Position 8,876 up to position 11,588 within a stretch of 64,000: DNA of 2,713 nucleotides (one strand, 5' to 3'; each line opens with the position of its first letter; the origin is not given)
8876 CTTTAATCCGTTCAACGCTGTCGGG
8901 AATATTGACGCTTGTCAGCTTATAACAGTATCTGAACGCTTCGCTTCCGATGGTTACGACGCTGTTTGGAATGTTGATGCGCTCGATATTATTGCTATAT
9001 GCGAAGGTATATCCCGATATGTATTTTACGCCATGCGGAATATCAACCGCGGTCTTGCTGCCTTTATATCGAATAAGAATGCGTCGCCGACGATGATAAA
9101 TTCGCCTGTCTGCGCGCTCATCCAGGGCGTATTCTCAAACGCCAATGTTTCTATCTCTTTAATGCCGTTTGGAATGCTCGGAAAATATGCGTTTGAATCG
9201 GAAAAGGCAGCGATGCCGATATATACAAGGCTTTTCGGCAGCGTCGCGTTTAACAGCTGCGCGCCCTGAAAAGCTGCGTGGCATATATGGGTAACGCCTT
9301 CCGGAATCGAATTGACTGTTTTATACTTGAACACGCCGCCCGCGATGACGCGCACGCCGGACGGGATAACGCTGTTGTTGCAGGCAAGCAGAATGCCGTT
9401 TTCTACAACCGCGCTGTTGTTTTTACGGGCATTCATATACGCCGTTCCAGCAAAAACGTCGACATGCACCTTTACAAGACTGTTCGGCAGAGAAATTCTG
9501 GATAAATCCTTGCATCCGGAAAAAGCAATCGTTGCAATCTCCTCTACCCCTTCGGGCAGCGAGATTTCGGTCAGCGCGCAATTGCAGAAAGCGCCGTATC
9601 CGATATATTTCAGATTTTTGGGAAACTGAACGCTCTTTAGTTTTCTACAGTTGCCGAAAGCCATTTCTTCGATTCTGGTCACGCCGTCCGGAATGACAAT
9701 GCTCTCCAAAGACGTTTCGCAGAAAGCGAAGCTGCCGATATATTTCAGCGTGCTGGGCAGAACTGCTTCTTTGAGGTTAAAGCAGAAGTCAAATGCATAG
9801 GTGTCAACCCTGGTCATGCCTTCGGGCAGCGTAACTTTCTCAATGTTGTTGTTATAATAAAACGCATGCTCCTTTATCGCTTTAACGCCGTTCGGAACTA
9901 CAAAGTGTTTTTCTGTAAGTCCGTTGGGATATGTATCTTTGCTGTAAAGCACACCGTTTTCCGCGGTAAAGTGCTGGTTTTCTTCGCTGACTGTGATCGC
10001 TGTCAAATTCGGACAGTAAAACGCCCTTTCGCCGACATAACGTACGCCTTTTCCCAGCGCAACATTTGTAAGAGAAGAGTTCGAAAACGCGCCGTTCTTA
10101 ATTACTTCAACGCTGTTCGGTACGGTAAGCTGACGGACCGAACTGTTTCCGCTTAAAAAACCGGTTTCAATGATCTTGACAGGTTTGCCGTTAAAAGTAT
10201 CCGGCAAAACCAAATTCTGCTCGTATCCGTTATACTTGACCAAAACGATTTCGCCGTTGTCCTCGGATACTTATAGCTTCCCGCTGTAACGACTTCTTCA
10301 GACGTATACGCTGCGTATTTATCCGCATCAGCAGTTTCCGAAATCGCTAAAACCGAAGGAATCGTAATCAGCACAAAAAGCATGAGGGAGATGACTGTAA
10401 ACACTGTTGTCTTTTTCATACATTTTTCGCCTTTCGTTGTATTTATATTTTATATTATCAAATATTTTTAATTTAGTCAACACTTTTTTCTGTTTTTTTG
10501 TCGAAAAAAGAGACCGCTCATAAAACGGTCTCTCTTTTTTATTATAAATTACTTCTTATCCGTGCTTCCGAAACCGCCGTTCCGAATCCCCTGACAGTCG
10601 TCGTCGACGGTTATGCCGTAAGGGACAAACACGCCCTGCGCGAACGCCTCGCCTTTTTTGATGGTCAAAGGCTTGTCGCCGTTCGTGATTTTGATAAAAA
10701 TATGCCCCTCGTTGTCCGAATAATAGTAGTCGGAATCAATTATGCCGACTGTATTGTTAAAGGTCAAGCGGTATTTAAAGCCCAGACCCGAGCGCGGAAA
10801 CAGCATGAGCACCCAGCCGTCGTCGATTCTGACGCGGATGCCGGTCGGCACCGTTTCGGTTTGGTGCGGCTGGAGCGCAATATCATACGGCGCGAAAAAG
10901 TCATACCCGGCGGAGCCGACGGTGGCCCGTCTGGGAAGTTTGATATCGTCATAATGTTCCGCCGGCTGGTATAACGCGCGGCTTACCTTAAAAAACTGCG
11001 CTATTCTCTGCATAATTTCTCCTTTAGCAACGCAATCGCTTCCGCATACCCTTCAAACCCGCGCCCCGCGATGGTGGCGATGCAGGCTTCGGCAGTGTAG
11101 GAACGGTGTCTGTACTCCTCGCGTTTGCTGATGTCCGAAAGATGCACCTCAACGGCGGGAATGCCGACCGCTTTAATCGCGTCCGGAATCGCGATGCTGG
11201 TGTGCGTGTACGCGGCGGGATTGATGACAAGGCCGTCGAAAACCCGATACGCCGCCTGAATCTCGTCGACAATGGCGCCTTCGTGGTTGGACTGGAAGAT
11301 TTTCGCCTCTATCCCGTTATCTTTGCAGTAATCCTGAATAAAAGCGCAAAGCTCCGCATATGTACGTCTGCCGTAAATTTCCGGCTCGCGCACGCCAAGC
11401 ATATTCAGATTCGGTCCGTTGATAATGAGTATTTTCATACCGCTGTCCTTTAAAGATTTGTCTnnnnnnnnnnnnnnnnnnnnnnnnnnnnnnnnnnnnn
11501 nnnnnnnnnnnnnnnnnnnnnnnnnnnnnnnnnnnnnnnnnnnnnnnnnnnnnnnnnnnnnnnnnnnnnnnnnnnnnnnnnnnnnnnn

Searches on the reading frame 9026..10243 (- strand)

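Call 8: search_protein_families(library=pfam, proteins=[window:9026-10243:-])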
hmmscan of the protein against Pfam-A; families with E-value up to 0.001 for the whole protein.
window:9026-10243:- (405 aa): 3 families
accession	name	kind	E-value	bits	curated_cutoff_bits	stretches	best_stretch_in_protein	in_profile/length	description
PF13306.12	LRR_5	-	5.1e-67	224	27.7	4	167-268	1-102/127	BspA type Leucine rich repeat region (6 copies)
PF05725.18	FNIP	-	2.3e-11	44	21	0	200-236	3-39/44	FNIP Repeat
PF22320.2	Zona_CL1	-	0.00088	19.6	26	0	34-100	40-106/131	Zonadhesin, first cohesin-like domain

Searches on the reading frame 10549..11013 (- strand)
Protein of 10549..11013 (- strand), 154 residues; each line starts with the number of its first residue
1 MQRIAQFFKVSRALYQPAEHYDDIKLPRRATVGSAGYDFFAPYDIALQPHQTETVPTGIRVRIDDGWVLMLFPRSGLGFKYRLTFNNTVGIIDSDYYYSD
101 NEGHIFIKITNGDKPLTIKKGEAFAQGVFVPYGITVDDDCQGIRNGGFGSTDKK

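Call 8: search_protein_families(library=pfam, proteins=[window:10549-11013:-])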
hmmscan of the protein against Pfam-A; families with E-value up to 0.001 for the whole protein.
window:10549-11013:- (154 aa): 2 families
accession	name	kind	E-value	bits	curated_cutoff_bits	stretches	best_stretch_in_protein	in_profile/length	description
PF00692.24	dUTPase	-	8.3e-20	71.3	22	1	23-134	2-106/129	dUTPase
PF22769.1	DCD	-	0.00056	20.5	27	1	45-129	71-150/153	dCTP deaminase-like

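Call 9: search_protein_families(library=ncbifam, proteins=[window:10549-11013:-])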
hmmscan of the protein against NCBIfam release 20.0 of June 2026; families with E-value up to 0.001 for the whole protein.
window:10549-11013:- (154 aa): 3 families
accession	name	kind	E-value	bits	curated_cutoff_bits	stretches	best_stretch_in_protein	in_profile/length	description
NF010561.0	PRK13956.1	equivalog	6.9e-31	107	223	1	21-153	13-147/147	dUTP diphosphatase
TIGR00576.1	dut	superfamily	6.9e-27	93.9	102.55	1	20-151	7-141/143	dUTP diphosphatase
NF001862.0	PRK00601.1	equivalog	1.8e-26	92.6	103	1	19-153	12-149/150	dUTP diphosphatase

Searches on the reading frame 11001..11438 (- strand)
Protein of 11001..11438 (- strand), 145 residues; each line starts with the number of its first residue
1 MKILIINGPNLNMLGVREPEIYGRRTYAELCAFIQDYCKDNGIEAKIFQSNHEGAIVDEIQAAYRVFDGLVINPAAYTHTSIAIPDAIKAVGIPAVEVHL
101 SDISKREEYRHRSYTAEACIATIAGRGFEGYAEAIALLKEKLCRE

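Call 8: search_protein_families(library=pfam, proteins=[window:11001-11438:-])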
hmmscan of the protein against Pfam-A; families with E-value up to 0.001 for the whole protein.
window:11001-11438:- (145 aa): 1 family
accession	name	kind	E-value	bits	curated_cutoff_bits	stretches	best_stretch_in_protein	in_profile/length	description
PF01220.24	DHquinase_II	-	4.6e-57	192.1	23.3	1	2-137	1-136/138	Dehydroquinase class II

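Call 9: search_protein_families(library=ncbifam, proteins=[window:11001-11438:-])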
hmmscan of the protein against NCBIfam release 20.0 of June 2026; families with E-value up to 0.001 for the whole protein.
window:11001-11438:- (145 aa): 5 families
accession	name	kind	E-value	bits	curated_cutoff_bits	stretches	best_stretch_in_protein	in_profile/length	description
NF003805.0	PRK05395.1-2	subfamily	2.9e-57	192.4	146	1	1-142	2-143/147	type II 3-dehydroquinate dehydratase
NF003806.0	PRK05395.1-3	subfamily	2.7e-55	185.9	171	1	2-142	4-144/149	type II 3-dehydroquinate dehydratase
NF003807.0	PRK05395.1-4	subfamily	4.5e-55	185.3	130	1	1-141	4-144/148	type II 3-dehydroquinate dehydratase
TIGR01088.1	aroQ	equivalog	2.4e-54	182.8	169.85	1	2-141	1-140/141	type II 3-dehydroquinate dehydratase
NF003804.0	PRK05395.1-1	subfamily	8e-49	165.1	195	1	2-142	6-147/151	type II 3-dehydroquinate dehydratase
